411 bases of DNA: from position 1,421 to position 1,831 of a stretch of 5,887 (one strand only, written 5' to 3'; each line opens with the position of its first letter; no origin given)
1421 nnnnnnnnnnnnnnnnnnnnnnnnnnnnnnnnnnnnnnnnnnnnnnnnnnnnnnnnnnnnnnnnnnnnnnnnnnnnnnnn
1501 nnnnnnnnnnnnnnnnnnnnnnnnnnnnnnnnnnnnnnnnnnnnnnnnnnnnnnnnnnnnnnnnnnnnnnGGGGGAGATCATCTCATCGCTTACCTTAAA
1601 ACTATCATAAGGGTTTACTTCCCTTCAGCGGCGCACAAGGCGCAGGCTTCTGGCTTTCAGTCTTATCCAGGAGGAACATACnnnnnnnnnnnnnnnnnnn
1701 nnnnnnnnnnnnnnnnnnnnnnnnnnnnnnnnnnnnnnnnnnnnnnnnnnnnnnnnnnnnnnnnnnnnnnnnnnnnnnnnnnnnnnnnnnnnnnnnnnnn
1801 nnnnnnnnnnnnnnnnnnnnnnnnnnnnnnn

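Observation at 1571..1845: Long untranslated tail after the phytase-like gene before the shared terminator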

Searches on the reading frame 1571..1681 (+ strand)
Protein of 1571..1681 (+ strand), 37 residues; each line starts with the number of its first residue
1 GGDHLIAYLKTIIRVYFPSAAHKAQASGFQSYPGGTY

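Call 44: search_protein_families(proteins=[window:1571-1681:+], library=ncbifam, max_evalue=1)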
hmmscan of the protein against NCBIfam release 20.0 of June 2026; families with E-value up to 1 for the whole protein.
seq(37 aa): 0 families
